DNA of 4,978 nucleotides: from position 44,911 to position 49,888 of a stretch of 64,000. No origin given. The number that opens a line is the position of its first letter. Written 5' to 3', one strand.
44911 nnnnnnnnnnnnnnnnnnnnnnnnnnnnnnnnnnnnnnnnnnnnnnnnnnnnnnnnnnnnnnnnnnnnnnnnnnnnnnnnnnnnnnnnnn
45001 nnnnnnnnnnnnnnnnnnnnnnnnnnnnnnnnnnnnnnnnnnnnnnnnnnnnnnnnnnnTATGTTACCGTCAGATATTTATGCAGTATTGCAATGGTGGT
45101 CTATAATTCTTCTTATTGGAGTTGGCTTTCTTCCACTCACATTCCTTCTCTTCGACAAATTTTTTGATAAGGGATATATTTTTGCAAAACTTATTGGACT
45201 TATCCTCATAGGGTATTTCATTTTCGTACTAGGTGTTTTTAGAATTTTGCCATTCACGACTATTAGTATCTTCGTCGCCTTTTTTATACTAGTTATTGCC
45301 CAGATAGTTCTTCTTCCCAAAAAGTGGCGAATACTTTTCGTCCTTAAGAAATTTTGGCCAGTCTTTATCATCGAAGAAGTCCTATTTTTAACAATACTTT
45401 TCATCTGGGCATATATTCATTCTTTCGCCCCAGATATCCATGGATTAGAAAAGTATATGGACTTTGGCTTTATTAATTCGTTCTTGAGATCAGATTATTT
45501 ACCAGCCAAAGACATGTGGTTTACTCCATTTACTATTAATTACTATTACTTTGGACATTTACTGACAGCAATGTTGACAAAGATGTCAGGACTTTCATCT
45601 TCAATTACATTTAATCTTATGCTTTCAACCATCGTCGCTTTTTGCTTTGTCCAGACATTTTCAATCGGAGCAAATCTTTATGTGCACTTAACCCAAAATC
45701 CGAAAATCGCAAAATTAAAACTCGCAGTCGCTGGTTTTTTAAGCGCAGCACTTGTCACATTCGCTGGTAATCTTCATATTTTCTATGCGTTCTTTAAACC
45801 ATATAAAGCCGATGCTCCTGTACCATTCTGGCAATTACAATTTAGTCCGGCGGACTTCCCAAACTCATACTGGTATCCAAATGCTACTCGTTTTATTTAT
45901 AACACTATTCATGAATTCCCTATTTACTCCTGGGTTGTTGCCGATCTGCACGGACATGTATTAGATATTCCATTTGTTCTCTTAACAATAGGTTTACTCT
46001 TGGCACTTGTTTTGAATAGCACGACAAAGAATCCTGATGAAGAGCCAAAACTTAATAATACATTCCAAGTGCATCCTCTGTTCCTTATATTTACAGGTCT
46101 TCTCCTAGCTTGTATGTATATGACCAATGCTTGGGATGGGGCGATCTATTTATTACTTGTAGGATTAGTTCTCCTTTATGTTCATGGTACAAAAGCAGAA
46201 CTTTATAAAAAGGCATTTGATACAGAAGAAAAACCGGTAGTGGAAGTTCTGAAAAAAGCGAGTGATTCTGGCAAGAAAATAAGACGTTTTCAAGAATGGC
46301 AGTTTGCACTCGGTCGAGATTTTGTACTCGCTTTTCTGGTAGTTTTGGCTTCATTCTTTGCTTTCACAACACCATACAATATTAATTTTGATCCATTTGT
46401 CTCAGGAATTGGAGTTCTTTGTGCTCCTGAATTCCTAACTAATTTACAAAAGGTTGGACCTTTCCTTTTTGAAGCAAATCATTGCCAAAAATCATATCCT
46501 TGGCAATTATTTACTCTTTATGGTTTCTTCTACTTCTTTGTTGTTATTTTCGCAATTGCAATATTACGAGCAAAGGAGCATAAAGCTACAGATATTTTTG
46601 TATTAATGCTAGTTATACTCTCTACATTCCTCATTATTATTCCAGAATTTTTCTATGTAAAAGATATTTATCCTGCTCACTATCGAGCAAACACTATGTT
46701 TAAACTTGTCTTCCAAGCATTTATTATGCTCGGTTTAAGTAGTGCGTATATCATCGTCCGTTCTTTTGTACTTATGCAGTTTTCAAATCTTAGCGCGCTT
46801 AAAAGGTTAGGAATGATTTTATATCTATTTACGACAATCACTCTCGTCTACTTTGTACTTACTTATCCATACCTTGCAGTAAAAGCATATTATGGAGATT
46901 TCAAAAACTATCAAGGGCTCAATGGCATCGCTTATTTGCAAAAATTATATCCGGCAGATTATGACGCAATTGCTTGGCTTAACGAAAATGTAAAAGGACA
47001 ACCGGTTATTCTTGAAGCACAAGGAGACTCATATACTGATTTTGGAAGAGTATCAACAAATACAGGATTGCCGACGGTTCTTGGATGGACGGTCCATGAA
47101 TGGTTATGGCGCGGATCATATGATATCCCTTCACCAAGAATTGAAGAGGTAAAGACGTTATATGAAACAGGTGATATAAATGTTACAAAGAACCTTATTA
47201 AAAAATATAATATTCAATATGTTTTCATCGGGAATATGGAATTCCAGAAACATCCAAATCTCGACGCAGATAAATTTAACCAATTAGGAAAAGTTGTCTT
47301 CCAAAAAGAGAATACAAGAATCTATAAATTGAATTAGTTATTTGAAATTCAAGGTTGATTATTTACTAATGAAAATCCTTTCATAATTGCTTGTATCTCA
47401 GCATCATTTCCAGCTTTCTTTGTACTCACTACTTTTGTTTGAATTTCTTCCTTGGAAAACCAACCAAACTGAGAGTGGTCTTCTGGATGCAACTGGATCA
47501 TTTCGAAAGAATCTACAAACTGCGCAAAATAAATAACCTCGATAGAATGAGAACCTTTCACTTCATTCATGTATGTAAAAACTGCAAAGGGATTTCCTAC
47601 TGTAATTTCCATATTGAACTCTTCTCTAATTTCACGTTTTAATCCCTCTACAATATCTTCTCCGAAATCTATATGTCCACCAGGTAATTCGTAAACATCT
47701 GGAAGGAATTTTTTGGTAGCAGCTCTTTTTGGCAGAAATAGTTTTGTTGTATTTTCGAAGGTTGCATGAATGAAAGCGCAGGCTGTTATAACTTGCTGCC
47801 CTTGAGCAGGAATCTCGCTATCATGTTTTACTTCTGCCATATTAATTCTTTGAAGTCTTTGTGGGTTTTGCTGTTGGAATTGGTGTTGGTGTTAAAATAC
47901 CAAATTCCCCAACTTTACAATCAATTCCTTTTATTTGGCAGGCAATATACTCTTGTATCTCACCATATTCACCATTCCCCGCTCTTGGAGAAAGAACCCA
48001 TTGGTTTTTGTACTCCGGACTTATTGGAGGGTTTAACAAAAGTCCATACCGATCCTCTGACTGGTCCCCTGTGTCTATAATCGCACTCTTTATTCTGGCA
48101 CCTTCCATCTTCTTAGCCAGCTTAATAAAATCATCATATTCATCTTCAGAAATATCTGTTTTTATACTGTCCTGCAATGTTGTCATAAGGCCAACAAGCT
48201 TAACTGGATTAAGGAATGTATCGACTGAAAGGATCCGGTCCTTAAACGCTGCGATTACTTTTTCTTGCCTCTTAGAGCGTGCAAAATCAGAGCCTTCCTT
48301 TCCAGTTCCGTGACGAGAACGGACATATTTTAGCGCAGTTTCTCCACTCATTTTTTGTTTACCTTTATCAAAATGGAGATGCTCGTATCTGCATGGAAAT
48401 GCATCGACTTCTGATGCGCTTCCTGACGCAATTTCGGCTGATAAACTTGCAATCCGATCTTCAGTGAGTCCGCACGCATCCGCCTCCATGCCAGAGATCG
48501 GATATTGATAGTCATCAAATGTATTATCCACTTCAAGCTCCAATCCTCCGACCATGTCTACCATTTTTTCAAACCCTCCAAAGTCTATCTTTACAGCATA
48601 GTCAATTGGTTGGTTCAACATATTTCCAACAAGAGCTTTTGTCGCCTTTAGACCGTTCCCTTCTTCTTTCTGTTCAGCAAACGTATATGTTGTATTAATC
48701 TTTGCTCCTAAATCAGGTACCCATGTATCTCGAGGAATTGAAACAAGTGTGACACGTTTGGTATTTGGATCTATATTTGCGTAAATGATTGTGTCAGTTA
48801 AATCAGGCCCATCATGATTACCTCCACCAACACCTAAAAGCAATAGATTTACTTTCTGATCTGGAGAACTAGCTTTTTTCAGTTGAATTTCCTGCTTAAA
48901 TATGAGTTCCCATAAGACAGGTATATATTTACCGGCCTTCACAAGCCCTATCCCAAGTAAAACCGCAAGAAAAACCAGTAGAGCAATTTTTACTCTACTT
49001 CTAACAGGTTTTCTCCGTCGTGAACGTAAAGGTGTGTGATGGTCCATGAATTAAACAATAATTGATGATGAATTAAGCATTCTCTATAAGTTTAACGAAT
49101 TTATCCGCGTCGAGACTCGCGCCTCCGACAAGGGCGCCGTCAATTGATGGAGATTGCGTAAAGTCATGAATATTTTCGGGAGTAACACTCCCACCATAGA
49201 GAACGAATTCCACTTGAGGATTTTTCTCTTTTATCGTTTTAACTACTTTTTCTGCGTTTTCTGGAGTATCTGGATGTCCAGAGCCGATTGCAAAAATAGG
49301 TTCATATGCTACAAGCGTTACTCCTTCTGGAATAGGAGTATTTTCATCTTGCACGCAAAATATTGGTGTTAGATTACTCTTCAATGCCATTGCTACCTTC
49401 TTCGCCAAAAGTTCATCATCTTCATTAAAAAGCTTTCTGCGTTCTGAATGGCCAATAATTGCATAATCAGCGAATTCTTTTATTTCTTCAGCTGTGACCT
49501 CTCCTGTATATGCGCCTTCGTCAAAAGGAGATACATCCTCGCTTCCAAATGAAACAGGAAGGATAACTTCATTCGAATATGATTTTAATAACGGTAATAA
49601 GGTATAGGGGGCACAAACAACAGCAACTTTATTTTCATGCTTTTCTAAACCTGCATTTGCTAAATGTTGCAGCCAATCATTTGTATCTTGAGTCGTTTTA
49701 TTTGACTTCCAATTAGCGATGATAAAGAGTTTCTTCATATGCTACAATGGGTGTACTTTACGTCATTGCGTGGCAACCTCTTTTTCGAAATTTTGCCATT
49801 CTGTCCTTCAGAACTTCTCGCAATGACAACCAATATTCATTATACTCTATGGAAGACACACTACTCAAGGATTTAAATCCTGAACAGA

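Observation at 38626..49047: Envelope glycopolymer cluster: Glf-like flavoenzyme, two GT-C paralogs with HPDER motif, GT4, HAD phosphatase, YYY/DUF2298 protein and LCP ligase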

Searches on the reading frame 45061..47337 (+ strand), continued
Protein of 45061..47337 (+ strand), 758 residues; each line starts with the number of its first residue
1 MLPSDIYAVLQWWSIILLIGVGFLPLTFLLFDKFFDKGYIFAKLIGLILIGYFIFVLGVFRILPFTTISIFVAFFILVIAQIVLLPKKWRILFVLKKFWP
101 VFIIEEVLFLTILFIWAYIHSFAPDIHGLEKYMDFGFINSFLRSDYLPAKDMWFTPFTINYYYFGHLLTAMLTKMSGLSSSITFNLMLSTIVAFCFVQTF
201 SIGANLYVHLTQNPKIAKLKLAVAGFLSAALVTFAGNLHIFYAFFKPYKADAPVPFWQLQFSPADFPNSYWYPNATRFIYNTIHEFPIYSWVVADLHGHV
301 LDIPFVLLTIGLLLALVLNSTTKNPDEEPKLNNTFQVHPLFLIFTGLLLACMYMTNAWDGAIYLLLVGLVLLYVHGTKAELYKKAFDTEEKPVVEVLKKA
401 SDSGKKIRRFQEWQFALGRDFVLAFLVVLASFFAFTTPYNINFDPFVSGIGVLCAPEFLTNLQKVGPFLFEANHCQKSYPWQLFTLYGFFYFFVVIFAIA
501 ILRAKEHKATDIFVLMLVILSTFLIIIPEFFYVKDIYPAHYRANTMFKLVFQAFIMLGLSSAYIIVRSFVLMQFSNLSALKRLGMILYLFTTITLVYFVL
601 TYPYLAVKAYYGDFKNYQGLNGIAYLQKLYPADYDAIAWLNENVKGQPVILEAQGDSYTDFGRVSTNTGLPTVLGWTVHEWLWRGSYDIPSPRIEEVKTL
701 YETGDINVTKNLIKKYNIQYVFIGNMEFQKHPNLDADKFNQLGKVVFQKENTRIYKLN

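Call 86: search_protein_families(library=pfam, proteins=[L033:2596-3384:+, L038:7492-8304:-, L066:2496-3401:+, L009:4194-5141:+, L068:5693-6646:+, L074:7342-8604:+, L057:1155-1823:+, L007:5672-6838:+, L068:8308-9453:+, L031:8350-9981:+], max_evalue=0.01)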
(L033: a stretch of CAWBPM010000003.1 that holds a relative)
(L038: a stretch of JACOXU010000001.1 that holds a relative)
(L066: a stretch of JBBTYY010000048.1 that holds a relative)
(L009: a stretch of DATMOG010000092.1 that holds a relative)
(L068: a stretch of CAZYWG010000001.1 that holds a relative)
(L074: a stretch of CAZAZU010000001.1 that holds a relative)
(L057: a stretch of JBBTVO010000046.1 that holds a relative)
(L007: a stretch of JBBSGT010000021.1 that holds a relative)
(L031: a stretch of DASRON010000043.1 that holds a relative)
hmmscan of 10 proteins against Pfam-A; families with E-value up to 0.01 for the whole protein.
L033:2596-3384:+ (262 aa): 0 families

L038:7492-8304:- (270 aa): 2 families
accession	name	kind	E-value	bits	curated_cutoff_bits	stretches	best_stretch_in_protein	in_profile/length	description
PF00535.33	Glycos_transf_2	-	1.1e-26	94.2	23.3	1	38-204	1-168/168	Glycosyl transferase family 2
PF10111.15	Glyco_tranf_2_2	-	9.2e-05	22.5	27.3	1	38-143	1-108/276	Glycosyltransferase like family 2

L066:2496-3401:+ (301 aa): 1 family
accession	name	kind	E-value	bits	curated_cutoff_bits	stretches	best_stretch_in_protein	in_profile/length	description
PF01040.23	UbiA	-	2.5e-24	86.4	34.2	1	18-216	5-206/250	UbiA prenyltransferase family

L009:4194-5141:+ (315 aa): 10 families
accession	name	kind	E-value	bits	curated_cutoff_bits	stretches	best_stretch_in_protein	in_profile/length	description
PF13489.12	Methyltransf_23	-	2e-33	115.9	27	1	106-256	13-162/164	Methyltransferase domain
PF08241.18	Methyltransf_11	-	4.6e-17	62.9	21.2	1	119-209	1-95/95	Methyltransferase domain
PF13649.12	Methyltransf_25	-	1e-14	55.4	27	1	118-205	1-97/97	Methyltransferase domain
PF08242.18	Methyltransf_12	-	1.1e-14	55.4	30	1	119-207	1-98/98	Methyltransferase domain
PF13847.12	Methyltransf_31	-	2.9e-14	53.4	27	1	114-223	3-124/145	Methyltransferase domain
PF01209.24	Ubie_methyltran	-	2.9e-08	33.8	20.1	1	95-208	28-150/233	ubiE/COQ5 methyltransferase family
PF02353.26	CMAS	-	8.2e-06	25.8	27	1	108-273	56-230/273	Mycolic acid cyclopropane synthetase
PF01728.25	FtsJ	-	0.0014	19.1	24.1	1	108-169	14-79/181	FtsJ-like methyltransferase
PF05401.17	NodS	-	0.0021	18.4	24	1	113-212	42-147/201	Nodulation protein S (NodS)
PF08003.17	Methyltransf_9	-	0.0026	17.2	23.8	1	108-211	110-219/315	Protein of unknown function (DUF1698)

L068:5693-6646:+ (317 aa): 6 families
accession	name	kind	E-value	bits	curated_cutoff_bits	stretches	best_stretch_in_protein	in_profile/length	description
PF13489.12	Methyltransf_23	-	7.9e-29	100.9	27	1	108-258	12-162/164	Methyltransferase domain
PF13847.12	Methyltransf_31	-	4.1e-17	62.7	27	1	117-225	3-124/145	Methyltransferase domain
PF08242.18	Methyltransf_12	-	1.9e-16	61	30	1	122-209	1-98/98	Methyltransferase domain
PF08241.18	Methyltransf_11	-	3.9e-16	59.9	21.2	1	122-211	1-95/95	Methyltransferase domain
PF13649.12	Methyltransf_25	-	1.2e-14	55.2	27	1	121-207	1-97/97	Methyltransferase domain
PF05175.20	MTS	-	0.0022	18.1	23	1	117-211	31-138/170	Methyltransferase small domain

L074:7342-8604:+ (420 aa): 1 family
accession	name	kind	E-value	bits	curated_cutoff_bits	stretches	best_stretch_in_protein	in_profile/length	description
PF09594.16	GT87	-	3.1e-05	24.3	25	1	94-249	3-162/237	Glycosyltransferase family 87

L057:1155-1823:+ (222 aa): 9 families
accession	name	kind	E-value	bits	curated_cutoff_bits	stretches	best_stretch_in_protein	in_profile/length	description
PF13847.12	Methyltransf_31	-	2e-17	63.7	27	1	58-161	6-118/145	Methyltransferase domain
PF08241.18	Methyltransf_11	-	9.5e-17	61.9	21.2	1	60-155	1-95/95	Methyltransferase domain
PF13489.12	Methyltransf_23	-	4.9e-15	56.1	27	1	49-195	14-156/164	Methyltransferase domain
PF13649.12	Methyltransf_25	-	6.5e-14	52.8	27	1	59-151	1-97/97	Methyltransferase domain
PF08242.18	Methyltransf_12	-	9.4e-14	52.4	30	1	60-152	1-97/98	Methyltransferase domain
PF07021.18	MetW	-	8e-09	35.8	21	1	57-169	15-121/193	Methionine biosynthesis protein MetW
PF05175.20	MTS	-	0.00057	20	23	1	55-126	31-104/170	Methyltransferase small domain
PF05148.21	Methyltransf_8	-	0.002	18.5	27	0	57-155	74-156/219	Hypothetical methyltransferase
PF06325.19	PrmA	-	0.0026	17.8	22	1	57-156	163-259/296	Ribosomal protein L11 methyltransferase (PrmA)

L007:5672-6838:+ (388 aa): 8 families
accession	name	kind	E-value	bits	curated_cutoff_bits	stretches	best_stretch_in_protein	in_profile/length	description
PF16360.10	GTP-bdg_M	-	8.4e-23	81.2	29.5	1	121-199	1-79/79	GTP-binding GTPase Middle Region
PF13167.11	GTP-bdg_N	-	6e-20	72.1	25.4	1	30-118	5-88/89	GTP-binding GTPase N-terminal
PF01926.29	MMR_HSR1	-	2.2e-19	70.1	21.9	1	206-327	1-113/113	50S ribosome-binding GTPase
PF02421.24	FeoB_N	-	8.3e-07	29.1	27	1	206-364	2-154/156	Ferrous iron transport protein B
PF03193.22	RsgA_GTPase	-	7.2e-05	23.1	30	0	316-369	51-107/174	RsgA GTPase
PF16897.10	MMR_HSR1_Xtn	-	8.6e-05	22.9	35.2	1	321-370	58-104/106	C-terminal region of MMR_HSR1 domain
PF09439.16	SRPRB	-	0.0049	16.7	25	0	206-308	5-94/178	Signal recognition particle receptor beta subunit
PF00025.27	Arf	-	0.0087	16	22.3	0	209-346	19-143/174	ADP-ribosylation factor family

L068:8308-9453:+ (381 aa): 10 families
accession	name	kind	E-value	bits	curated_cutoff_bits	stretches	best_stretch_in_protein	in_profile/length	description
PF01370.27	Epimerase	-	1.8e-43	149.1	20.9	1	40-261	1-240/240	NAD dependent epimerase/dehydratase family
PF16363.11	GDP_Man_Dehyd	-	2e-26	93.7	27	1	41-281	1-268/332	GDP-mannose 4,6 dehydratase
PF01073.25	3Beta_HSD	-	3.3e-22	79.3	22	1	41-244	1-224/280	3-beta hydroxysteroid dehydrogenase/isomerase family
PF07993.18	NAD_binding_4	-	1.8e-17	63.8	20.1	1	90-203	72-209/258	Male sterility protein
PF02719.21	Polysacc_synt_2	-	2.7e-17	63.3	20.2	1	40-258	1-226/293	Polysaccharide biosynthesis protein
PF04321.23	RmlD_sub_bind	-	1.5e-15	57.5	27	1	39-267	2-219/287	RmlD substrate binding domain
PF13460.12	NAD_binding_10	-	3.2e-13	50.4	27.2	1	44-202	1-147/184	NAD(P)H-binding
PF00106.31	adh_short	-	2.3e-05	24.4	26.6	1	38-150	1-138/195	short chain dehydrogenase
PF05368.20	NmrA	-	2.6e-05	24.4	27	1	38-147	3-106/298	NmrA-like family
PF08659.16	KR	-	0.00077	19.9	22.6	1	39-150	2-138/180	KR domain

L031:8350-9981:+ (543 aa): 0 families

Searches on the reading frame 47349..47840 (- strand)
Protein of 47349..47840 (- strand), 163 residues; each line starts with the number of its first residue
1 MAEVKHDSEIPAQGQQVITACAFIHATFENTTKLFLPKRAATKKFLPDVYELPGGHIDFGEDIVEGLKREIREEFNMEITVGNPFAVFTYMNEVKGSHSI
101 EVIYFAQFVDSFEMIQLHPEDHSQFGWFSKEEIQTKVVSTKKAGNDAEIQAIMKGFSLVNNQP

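Call 3: search_protein_families(library=pfam, proteins=[window:47349-47840:-], max_evalue=0.01)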
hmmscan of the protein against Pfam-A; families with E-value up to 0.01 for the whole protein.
window:47349-47840:- (163 aa): 1 family
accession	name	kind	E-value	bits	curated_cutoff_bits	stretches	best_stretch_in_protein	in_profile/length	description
PF00293.34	NUDIX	-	1.3e-13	51.5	21.1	1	26-136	9-122/134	NUDIX domain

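Call 4: search_protein_families(library=ncbifam, proteins=[window:47349-47840:-], max_evalue=0.01)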
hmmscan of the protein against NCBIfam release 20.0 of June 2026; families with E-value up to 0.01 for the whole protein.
window:47349-47840:- (163 aa): 13 families
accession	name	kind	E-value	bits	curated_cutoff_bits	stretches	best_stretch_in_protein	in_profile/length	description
NF006530.0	PRK08999.1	equivalog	1.4e-09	37.4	245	1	29-135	15-114/315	Nudix family hydrolase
TIGR00586.1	mutt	equivalog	5.6e-08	32.8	97.9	1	30-91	15-75/129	8-oxo-dGTP diphosphatase MutT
NF007834.0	PRK10546.1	equivalog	8.9e-08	32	156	1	24-135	7-111/135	pyrimidine (deoxy)nucleoside triphosphate diphosphatase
NF012016.0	PRK15472.1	equivalog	6.5e-07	29.1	95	1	27-94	10-76/141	nucleoside triphosphatase NudI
NF011922.0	PRK15393.1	equivalog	4.5e-06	26.4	152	1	27-136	45-150/182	NUDIX hydrolase YfcD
NF008044.0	PRK10776.1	equivalog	5.8e-06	26.2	148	1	30-92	14-75/130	8-oxo-dGTP diphosphatase MutT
NF041653.1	Nud_hyd_Meth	equivalog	1e-05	25.4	300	1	16-152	25-157/170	Nudix hydrolase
NF002995.0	PRK03759.1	equivalog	1.2e-05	25.1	127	1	22-140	37-157/185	isopentenyl-diphosphate Delta-isomerase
NF006961.0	PRK09438.1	equivalog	3.5e-05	23.3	103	1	36-142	24-138/151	dihydroneopterin triphosphate diphosphatase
NF001936.0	PRK00714.1-3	equivalog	0.0002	21.3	118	1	22-76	13-63/155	RNA pyrophosphohydrolase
NF003791.0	PRK05379.2-3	equivalog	0.00026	20.3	409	1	48-79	227-258/340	bifunctional nicotinamide-nucleotide adenylyltransferase/Nudix hydroxylase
NF001938.0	PRK00714.1-5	equivalog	0.00063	19.1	116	1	28-78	21-75/172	RNA pyrophosphohydrolase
TIGR02150.1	IPP_isom_1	equivalog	0.0052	16.6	105.8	1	20-135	27-142/159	isopentenyl-diphosphate delta-isomerase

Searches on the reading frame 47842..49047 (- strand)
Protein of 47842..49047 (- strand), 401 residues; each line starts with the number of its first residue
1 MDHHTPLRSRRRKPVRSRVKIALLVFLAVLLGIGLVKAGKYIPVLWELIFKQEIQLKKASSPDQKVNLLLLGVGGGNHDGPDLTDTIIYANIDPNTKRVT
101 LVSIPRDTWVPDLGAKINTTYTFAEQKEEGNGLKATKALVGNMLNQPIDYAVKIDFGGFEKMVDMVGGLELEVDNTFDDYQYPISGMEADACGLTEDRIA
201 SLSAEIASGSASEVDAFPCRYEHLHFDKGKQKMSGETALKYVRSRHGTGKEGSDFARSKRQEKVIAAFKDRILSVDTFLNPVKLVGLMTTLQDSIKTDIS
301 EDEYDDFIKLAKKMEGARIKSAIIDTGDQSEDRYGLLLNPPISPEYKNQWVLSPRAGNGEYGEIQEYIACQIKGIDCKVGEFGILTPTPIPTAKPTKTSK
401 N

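Call 3: search_protein_families(library=pfam, proteins=[window:47842-49047:-], max_evalue=0.01)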
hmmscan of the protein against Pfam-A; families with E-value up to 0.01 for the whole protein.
window:47842-49047:- (401 aa): 1 family
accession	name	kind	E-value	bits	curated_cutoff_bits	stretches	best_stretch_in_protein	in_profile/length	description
PF03816.19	LytR_cpsA_psr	-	2.4e-34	119.1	24.6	1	84-272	2-148/150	LytR_cpsA_psr family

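Call 4: search_protein_families(library=ncbifam, proteins=[window:47842-49047:-], max_evalue=0.01)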
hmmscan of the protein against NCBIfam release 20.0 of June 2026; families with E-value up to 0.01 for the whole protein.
window:47842-49047:- (401 aa): 4 families
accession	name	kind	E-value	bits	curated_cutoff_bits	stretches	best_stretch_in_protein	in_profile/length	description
TIGR00350.1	lytR_cpsA_psr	domain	9.2e-32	110.4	62.3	2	84-182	3-101/152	LCP family glycopolymer transferase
NF006897.1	PRK09379.1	equivalog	6.6e-27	94.5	441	2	63-178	57-168/298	polyisoprenyl-teichoic acid--peptidoglycan teichoic acid transferase TagU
NF051849.1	LCP_trans_Cps2A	equivalog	2.4e-20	73.2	650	2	216-306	331-416/477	LCP family glycopolymer transferase CpsA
NF047591.1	ligase_LytR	equivalog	7.1e-18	65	450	2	56-186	48-180/336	glycopolymer--peptidoglycan transferase LytR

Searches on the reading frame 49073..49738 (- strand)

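Call 3: search_protein_families(library=pfam, proteins=[window:49073-49738:-], max_evalue=0.01)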
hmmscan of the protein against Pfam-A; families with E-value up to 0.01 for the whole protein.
window:49073-49738:- (221 aa): 1 family
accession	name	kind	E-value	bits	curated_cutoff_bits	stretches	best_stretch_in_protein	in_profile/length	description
PF00121.24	TIM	-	6.5e-58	196.6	20.1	2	5-133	2-127/245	Triosephosphate isomerase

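Call 4: search_protein_families(library=ncbifam, proteins=[window:49073-49738:-], max_evalue=0.01)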
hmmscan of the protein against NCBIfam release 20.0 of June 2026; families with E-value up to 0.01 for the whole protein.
window:49073-49738:- (221 aa): 9 families
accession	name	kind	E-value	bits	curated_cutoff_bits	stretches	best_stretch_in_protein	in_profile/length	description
NF010569.0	PRK13962.1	equivalog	7.4e-49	166.5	883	2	2-134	397-526/645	bifunctional phosphoglycerate kinase/triosephosphate isomerase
NF011163.0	PRK14565.1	equivalog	5.8e-43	147.3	298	2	4-132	3-128/240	triosephosphate isomerase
NF000728.0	PRK00042.3-2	equivalog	1.4e-40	139.3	255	2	142-220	152-228/231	triose-phosphate isomerase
NF000722.0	PRK00042.2-1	equivalog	4.9e-40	137.4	293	2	1-133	1-132/256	triose-phosphate isomerase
TIGR00419.1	tim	equivalog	5.2e-35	121.3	130.6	1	5-212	1-228/228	triose-phosphate isomerase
NF012036.0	PRK15492.1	equivalog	2.8e-25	89.2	509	2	1-131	2-137/261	triosephosphate isomerase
NF000729.0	PRK00042.3-3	equivalog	4e-22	79.2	309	2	6-134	5-127/234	triose-phosphate isomerase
NF011497.0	PRK14905.1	equivalog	8.2e-22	78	485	2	2-131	4-138/357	triosephosphate isomerase/PTS system glucose/sucrose-specific transporter subunit IIB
NF003302.0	PRK04302.1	subfamily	7.7e-14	52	132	1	1-219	1-216/223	triose-phosphate isomerase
